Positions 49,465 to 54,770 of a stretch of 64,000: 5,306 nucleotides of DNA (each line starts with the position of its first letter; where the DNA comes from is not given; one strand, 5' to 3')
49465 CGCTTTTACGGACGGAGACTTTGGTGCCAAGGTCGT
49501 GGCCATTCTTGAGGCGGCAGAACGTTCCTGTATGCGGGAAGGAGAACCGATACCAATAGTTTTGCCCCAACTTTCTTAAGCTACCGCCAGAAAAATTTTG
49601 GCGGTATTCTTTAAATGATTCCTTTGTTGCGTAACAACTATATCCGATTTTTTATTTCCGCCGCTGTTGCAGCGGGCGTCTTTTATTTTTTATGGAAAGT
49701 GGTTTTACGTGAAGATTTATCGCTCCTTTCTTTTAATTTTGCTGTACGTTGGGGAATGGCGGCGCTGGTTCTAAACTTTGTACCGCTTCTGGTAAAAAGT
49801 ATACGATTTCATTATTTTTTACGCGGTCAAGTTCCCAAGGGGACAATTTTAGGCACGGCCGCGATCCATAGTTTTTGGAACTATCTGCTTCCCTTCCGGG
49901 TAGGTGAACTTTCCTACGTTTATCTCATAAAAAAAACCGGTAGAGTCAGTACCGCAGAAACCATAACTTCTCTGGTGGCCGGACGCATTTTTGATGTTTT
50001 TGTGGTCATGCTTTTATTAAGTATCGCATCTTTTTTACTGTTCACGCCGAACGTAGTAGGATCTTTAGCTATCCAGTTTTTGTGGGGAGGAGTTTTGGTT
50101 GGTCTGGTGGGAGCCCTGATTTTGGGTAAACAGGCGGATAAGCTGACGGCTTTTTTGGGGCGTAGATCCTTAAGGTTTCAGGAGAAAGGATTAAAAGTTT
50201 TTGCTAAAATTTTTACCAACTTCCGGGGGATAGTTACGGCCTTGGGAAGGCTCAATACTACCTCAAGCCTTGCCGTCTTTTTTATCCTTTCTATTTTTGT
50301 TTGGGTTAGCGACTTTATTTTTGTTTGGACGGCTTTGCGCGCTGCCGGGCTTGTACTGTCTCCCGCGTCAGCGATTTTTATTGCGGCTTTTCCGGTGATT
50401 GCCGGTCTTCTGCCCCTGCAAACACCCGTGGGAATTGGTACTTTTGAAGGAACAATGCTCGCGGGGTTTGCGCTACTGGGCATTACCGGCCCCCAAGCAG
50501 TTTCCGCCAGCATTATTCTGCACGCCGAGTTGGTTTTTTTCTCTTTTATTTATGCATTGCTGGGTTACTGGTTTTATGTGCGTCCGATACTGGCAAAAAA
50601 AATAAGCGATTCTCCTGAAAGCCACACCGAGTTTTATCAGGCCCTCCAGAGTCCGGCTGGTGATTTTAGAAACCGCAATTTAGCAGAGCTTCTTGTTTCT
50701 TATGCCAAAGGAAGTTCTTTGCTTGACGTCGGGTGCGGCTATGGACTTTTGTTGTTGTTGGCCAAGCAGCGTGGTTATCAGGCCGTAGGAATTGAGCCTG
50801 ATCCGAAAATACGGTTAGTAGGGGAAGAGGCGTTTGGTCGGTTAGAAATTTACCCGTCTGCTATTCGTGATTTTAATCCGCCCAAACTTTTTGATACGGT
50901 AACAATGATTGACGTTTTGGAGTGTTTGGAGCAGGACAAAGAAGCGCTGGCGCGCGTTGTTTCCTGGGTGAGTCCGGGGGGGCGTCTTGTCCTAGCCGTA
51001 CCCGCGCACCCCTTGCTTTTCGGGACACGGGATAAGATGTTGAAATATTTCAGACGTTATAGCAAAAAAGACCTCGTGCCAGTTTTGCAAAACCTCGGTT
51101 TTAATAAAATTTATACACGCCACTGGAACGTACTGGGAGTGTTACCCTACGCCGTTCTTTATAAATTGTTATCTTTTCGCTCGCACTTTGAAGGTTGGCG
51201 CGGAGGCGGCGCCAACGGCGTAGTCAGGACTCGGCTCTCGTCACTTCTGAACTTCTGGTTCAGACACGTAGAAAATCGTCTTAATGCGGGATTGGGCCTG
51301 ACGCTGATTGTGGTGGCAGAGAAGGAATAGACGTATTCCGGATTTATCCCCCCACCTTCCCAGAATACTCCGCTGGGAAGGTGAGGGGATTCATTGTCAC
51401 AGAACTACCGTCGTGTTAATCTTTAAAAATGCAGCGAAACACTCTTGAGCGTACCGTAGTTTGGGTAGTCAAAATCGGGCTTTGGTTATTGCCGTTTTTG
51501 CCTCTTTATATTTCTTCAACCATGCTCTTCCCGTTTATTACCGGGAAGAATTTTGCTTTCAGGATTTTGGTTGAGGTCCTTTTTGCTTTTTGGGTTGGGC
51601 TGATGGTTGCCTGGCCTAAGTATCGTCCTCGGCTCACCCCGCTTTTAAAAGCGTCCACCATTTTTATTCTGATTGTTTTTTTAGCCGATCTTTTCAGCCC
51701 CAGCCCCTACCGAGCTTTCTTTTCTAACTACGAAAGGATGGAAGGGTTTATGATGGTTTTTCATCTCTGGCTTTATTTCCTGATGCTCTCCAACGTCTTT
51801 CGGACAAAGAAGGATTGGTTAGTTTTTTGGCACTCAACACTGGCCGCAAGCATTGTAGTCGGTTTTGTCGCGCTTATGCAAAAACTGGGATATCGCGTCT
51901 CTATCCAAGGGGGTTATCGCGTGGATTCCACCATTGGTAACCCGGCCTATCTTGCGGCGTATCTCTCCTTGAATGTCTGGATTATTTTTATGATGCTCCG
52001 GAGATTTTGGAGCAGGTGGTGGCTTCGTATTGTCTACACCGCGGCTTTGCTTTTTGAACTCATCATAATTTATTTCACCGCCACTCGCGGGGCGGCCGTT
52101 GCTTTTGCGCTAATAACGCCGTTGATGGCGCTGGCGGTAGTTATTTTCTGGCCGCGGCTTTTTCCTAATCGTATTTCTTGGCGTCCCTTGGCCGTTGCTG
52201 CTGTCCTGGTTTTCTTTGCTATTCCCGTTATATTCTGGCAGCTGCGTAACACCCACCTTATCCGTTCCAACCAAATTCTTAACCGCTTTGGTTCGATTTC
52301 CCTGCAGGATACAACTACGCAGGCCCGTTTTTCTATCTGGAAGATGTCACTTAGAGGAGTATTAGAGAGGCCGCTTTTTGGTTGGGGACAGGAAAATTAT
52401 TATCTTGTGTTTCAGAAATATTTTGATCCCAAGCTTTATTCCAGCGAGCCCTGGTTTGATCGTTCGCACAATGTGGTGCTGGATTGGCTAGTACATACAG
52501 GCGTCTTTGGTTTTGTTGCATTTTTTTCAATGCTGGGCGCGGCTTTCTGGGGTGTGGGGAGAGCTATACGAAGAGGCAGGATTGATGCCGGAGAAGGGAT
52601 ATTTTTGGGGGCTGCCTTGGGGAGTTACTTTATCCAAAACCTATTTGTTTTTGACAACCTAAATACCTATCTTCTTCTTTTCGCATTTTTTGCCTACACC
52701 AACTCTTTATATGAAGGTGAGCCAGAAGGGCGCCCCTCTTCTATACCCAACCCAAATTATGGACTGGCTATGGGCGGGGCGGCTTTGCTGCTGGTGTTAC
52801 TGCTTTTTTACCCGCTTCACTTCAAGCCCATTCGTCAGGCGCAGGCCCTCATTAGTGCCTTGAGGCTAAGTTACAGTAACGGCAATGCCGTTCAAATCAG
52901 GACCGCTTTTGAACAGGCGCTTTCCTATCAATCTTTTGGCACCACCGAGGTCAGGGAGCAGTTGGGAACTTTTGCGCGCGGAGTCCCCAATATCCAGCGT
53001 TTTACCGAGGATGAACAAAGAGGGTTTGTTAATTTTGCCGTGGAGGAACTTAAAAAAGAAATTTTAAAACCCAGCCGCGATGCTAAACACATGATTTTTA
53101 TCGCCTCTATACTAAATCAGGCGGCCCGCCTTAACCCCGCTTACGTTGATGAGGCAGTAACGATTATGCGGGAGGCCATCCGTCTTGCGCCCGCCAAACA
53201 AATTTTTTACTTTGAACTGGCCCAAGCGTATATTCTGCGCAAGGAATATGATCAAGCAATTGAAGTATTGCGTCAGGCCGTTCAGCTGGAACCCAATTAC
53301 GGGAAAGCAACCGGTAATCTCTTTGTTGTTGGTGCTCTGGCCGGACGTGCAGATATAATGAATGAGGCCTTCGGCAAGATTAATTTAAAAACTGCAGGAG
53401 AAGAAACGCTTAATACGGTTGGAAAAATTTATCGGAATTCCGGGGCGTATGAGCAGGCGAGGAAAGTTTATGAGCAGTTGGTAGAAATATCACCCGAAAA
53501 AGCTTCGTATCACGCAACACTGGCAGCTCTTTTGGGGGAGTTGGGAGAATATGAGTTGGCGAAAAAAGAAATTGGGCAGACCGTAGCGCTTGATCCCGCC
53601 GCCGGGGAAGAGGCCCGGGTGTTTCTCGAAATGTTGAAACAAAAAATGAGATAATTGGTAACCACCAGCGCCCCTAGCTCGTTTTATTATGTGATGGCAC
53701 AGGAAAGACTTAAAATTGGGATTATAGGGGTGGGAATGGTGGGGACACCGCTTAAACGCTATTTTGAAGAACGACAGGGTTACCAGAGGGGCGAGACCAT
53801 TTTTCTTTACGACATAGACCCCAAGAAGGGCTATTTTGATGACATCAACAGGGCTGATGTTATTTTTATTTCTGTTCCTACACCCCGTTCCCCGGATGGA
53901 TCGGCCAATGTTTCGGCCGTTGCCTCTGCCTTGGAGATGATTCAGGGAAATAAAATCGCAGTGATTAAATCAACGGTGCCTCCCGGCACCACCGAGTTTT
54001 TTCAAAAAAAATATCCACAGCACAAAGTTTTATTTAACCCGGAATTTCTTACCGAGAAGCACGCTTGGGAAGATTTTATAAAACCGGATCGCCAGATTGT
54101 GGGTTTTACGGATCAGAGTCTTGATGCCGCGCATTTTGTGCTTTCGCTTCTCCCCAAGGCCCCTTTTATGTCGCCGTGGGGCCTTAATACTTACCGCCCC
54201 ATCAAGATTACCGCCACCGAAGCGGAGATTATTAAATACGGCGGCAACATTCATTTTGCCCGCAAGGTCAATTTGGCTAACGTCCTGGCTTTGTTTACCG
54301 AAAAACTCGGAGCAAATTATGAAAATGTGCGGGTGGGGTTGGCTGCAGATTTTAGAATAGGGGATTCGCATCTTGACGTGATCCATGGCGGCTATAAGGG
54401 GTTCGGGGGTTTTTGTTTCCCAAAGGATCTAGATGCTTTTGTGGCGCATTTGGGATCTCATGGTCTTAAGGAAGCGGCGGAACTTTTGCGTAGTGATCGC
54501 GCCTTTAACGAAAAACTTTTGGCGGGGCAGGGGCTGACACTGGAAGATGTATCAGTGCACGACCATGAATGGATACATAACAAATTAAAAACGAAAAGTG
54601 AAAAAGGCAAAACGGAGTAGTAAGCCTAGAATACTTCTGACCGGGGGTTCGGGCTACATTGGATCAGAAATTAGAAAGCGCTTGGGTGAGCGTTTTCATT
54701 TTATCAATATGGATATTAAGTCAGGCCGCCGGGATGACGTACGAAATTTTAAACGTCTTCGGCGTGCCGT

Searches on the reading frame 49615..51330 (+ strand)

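Call 47: search_protein_families(library=pfam, proteins=[window:49615-51330:+], max_evalue=0.00001)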
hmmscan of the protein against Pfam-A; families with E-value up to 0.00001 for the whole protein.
window:49615-51330:+ (571 aa): 5 families
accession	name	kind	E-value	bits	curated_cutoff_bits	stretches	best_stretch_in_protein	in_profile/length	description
PF03706.18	LPG_synthase_TM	-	7e-32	111.5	33.4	1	13-308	2-296/302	Lysylphosphatidylglycerol synthase TM region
PF13489.12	Methyltransf_23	-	1.4e-13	51.3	27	1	355-487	12-150/164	Methyltransferase domain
PF08242.18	Methyltransf_12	-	2.7e-10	41.3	30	1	370-458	1-98/98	Methyltransferase domain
PF08241.18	Methyltransf_11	-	5.6e-10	40.2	21.2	1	370-460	1-95/95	Methyltransferase domain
PF13649.12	Methyltransf_25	-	9.5e-08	33.1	27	1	370-456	2-97/97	Methyltransferase domain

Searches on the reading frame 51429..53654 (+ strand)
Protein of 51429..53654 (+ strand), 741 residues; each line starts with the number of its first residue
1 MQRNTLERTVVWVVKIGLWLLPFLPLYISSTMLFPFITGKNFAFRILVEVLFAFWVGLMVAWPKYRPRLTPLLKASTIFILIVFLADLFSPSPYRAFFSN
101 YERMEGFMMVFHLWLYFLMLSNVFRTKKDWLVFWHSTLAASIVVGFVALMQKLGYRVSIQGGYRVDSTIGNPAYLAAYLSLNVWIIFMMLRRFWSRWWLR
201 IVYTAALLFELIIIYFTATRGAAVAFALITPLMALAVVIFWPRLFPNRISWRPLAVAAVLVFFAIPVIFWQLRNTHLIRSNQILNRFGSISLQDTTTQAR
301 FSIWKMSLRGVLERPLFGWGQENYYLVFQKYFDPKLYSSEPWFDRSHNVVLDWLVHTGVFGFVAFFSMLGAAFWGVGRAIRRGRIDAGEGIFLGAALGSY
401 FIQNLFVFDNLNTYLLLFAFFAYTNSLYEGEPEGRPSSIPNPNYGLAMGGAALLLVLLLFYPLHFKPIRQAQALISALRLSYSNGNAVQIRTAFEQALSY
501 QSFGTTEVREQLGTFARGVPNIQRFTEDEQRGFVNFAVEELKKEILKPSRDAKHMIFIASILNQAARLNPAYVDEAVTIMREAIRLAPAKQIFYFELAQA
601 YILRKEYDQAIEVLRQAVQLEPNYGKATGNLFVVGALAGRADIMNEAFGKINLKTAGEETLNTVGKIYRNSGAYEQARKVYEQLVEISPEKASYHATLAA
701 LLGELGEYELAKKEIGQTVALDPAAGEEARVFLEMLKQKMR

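Call 47: search_protein_families(library=pfam, proteins=[window:51429-53654:+], max_evalue=0.00001)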
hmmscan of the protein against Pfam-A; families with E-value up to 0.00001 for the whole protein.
window:51429-53654:+ (741 aa): 12 families
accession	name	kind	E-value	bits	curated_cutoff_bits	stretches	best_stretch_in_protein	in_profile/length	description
PF04932.20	Wzy_C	-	1e-21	77.7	31.7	1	206-366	2-149/149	O-Antigen ligase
PF07719.23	TPR_2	-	1.3e-15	56.6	27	1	593-624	3-34/34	Tetratricopeptide repeat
PF13181.12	TPR_8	-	6.7e-15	54.4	25.7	0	594-624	4-34/34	Tetratricopeptide repeat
PF13414.12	TPR_11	-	6.2e-12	45.4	26.8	1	665-706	1-42/42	TPR repeat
PF14559.12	TPR_19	-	1.9e-11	44.5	25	1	574-623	8-57/68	Tetratricopeptide repeat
PF00515.34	TPR_1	-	4.7e-11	42.5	27.8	0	594-624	4-34/34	Tetratricopeptide repeat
PF13428.12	TPR_14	-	1e-09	38.5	23.5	0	594-626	4-36/44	Tetratricopeptide repeat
PF13431.12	TPR_17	-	4.8e-08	33.1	24.4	0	581-612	3-34/34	Tetratricopeptide repeat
PF13176.12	TPR_7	-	6.2e-08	32.6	27.9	0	596-625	4-33/36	Tetratricopeptide repeat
PF13432.12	TPR_16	-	6.5e-08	33.3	32.7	0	574-623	14-63/65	Tetratricopeptide repeat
PF13174.12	TPR_6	-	1.3e-06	29.1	26.3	0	594-623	3-32/33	Tetratricopeptide repeat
PF13424.12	TPR_12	-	2.7e-06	27.9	30.1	0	660-711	5-57/77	Tetratricopeptide repeat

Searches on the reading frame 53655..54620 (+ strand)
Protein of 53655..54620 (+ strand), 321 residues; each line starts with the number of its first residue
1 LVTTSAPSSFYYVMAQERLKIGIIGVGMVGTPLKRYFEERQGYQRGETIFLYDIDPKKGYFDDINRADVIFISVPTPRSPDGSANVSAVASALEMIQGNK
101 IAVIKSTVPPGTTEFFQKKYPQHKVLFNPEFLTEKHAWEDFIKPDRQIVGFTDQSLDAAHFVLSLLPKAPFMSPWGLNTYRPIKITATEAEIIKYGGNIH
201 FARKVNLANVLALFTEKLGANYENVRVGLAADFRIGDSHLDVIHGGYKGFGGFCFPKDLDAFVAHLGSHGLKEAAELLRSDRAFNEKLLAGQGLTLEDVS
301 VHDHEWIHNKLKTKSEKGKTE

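Call 47: search_protein_families(library=pfam, proteins=[window:53655-54620:+], max_evalue=0.00001)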
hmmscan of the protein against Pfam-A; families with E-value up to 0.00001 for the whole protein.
window:53655-54620:+ (321 aa): 2 families
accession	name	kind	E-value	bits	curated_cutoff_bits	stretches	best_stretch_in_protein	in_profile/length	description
PF03721.20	UDPG_MGDP_dh_N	-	6.6e-22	78.4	27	1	63-157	73-181/187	UDP-glucose/GDP-mannose dehydrogenase family, NAD binding domain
PF00984.24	UDPG_MGDP_dh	-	1.1e-14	54.7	25.4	1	189-286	2-93/94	UDP-glucose/GDP-mannose dehydrogenase family, central domain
